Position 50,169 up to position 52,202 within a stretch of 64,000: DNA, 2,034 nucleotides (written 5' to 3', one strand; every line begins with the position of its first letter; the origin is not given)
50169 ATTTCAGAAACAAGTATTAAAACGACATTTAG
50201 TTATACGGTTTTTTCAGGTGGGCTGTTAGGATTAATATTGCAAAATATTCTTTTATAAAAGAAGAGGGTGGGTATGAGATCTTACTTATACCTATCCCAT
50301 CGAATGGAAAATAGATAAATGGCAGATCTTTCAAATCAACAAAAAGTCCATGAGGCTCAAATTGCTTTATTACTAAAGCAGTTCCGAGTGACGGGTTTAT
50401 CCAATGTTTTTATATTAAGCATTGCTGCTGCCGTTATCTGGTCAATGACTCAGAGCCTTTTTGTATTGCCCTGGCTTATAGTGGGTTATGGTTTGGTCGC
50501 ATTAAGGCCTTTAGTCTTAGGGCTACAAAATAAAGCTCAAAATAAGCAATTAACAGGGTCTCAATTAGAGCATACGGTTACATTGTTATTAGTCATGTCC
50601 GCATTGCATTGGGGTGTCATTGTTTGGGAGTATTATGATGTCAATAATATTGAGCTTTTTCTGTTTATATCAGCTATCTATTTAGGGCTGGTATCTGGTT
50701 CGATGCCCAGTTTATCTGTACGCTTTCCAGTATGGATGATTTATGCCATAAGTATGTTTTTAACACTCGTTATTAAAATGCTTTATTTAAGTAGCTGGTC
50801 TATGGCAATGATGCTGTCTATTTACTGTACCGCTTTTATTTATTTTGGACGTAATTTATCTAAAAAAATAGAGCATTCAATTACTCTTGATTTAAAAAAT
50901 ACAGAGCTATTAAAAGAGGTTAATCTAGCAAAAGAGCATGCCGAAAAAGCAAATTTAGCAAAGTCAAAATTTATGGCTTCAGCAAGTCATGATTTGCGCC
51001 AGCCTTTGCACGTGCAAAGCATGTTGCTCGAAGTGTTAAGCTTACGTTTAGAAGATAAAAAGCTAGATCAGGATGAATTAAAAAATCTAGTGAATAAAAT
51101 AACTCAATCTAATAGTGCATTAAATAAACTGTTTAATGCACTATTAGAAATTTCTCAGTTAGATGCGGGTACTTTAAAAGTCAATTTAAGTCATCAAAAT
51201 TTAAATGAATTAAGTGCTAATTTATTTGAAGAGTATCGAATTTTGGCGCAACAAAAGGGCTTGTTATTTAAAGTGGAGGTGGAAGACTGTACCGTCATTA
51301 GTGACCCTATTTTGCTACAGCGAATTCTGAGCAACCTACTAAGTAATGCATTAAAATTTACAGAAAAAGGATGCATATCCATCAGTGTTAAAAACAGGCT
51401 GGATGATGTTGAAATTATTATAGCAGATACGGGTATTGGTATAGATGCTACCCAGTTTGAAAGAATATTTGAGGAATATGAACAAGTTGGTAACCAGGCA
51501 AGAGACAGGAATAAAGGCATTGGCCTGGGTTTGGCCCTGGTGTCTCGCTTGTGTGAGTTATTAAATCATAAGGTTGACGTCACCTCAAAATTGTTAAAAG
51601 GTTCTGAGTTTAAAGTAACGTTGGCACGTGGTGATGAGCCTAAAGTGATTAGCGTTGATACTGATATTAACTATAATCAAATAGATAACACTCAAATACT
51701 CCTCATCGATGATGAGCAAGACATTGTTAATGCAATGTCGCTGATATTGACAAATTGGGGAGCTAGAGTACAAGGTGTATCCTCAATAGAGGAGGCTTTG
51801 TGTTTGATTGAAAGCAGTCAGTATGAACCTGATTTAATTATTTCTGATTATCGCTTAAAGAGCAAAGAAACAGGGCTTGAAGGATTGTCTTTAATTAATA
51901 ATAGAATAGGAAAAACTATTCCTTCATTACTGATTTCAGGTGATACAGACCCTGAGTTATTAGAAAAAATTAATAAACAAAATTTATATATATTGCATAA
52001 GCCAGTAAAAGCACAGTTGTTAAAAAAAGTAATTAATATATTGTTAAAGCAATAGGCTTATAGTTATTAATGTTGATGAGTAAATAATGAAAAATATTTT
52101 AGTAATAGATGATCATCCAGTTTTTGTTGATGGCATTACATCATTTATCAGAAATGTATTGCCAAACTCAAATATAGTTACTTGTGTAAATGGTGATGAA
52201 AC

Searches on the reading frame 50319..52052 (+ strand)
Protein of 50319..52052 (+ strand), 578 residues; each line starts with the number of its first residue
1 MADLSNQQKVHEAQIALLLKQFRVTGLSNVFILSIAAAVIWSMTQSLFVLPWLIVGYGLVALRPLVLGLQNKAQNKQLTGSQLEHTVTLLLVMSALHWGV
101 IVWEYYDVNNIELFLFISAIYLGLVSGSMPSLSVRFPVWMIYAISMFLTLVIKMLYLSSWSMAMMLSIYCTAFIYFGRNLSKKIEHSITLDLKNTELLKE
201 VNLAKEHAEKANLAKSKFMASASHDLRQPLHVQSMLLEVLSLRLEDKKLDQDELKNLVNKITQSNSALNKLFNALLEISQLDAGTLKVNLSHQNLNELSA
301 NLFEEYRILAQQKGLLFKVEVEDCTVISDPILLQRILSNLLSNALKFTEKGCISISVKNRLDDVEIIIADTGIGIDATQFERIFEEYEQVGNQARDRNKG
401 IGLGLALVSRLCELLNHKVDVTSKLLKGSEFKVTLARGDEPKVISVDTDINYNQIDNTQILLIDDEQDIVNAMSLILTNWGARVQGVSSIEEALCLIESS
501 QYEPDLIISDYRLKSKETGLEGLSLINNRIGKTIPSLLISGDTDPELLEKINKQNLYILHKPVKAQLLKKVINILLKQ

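Call 54: search_protein_families(library=pfam, proteins=[window:50319-52052:+], max_evalue=0.00001)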
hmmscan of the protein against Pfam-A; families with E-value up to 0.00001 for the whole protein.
window:50319-52052:+ (578 aa): 3 families
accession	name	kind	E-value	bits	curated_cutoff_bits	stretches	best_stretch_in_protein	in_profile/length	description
PF02518.31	HATPase_c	-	9.8e-24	84.4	26.4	1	329-436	2-108/111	Histidine kinase-, DNA gyrase B-, and HSP90-like ATPase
PF00072.30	Response_reg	-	1.2e-12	48.4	30.2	1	460-572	1-110/111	Response regulator receiver domain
PF00512.31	HisKA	-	1.3e-12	48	26.9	1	214-284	1-66/66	His Kinase A (phospho-acceptor) domain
